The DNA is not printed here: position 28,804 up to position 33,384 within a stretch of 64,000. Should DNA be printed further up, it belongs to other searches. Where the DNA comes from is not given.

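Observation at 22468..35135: Private cAMP-CRP circuit wired to the two unusual enzyme loci (candidate integrated system)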

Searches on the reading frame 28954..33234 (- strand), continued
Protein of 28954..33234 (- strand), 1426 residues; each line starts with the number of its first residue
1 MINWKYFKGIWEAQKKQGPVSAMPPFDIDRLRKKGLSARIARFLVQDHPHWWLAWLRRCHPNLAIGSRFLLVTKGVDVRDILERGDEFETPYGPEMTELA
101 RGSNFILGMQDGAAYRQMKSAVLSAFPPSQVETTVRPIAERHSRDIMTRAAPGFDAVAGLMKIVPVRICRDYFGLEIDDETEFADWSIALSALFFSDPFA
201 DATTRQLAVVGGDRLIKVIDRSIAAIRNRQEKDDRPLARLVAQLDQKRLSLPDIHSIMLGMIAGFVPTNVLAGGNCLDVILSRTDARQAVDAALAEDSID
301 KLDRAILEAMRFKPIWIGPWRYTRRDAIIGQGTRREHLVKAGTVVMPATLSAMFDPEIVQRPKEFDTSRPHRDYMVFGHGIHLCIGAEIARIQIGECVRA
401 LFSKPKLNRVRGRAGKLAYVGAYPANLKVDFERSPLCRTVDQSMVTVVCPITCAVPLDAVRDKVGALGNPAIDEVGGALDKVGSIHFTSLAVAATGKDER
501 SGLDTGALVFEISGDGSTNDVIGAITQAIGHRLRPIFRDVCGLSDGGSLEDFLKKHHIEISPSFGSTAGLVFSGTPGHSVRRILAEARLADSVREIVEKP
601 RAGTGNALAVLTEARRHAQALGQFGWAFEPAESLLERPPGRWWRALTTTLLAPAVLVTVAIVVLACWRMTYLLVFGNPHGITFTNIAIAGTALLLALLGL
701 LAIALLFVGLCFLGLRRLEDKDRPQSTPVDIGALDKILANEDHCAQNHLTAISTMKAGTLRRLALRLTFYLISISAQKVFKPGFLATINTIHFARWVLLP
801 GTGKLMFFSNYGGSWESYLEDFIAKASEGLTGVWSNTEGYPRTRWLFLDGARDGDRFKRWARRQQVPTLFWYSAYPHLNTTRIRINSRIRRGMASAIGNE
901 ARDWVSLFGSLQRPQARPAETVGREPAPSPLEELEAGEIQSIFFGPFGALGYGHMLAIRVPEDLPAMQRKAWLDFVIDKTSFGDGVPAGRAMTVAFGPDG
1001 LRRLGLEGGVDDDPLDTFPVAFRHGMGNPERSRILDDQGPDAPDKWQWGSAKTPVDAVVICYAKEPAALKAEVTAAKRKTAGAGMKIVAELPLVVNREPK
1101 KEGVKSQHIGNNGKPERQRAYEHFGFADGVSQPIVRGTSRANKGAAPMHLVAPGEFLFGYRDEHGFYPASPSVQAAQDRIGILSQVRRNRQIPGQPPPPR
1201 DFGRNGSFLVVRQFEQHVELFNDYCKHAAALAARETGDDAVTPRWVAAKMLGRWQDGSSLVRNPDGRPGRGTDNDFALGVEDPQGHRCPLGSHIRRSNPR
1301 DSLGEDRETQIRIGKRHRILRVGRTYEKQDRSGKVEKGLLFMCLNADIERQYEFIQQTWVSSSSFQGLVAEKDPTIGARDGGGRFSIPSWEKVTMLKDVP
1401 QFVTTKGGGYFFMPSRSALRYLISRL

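Call 37: find_encoding_contigs(protein=P0106, flank=6000, max_places=3)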
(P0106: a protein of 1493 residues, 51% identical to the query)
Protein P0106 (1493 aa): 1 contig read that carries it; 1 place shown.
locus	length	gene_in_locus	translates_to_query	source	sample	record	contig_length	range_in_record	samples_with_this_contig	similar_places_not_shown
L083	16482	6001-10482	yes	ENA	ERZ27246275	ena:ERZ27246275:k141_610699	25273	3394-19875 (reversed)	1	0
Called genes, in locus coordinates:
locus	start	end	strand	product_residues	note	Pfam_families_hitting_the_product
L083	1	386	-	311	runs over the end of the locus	PF00528:BPD_transp_1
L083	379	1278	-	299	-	PF00528:BPD_transp_1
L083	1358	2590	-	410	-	PF01547:SBP_bac_1, PF13416:SBP_bac_8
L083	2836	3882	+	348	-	PF00356:LacI, PF00532:Peripla_BP_1, PF13377:Peripla_BP_3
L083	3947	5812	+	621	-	PF00211:Guanylate_cyc (faint), PF13432:TPR_16 (faint), PF00515:TPR_1 (faint), PF07719:TPR_2 (faint), PF13424:TPR_12 (faint), PF13428:TPR_14 (faint), PF14559:TPR_19 (faint), PF13371:TPR_9 (faint)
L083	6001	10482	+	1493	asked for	PF00067:p450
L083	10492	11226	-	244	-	PF00027:cNMP_binding, PF13545:HTH_Crp_2, PF00325:Crp (weak)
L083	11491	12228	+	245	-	PF00392:GntR, PF07729:FCD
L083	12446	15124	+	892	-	PF02629:CoA_binding, PF13380:CoA_binding_2, PF13607:Succ_CoA_lig, PF19045:Ligase_CoA_2, PF13549:ATP-grasp_5, PF13302:Acetyltransf_3 (weak), PF00583:Acetyltransf_1, PF13508:Acetyltransf_7 (weak)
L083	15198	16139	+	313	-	PF13384:HTH_23 (faint), PF08281:Sigma70_r4_2 (weak), PF04198:Sugar-bind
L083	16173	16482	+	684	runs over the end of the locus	PF00596:Aldolase_II, PF00106:adh_short, PF01370:Epimerase (weak), PF08659:KR (weak), PF13561:adh_short_C2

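Call 47: find_encoding_contigs(protein=window:28954-33234:-, flank=10000, max_places=2)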
Protein window:28954-33234:- (1426 aa): 1 contig read that carries it; 1 place shown.
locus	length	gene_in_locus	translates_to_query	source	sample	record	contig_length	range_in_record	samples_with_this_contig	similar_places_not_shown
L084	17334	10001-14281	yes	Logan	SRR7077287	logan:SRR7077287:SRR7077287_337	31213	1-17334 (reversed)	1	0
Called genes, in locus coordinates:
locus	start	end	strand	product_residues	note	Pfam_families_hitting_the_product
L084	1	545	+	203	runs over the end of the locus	PF01243:PNPOx_N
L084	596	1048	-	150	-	PF12802:MarR_2, PF01047:MarR, PF13463:HTH_27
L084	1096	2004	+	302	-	PF12146:Hydrolase_4, PF00561:Abhydrolase_1, PF12697:Abhydrolase_6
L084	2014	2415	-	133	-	PF00581:Rhodanese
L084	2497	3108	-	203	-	PF00440:TetR_N, PF16925:TetR_C_13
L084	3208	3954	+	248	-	PF00106:adh_short, PF08659:KR, PF13561:adh_short_C2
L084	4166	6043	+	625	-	PF20142:Scaffold, PF03734:YkuD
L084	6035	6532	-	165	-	-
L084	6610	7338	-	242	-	-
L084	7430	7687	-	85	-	PF13670:PepSY_2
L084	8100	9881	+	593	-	PF00211:Guanylate_cyc (weak), PF13428:TPR_14 (faint), PF07719:TPR_2 (faint), PF14559:TPR_19 (faint)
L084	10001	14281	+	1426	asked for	PF00067:p450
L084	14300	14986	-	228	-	PF00027:cNMP_binding, PF13545:HTH_Crp_2, PF00325:Crp (faint)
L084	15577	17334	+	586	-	?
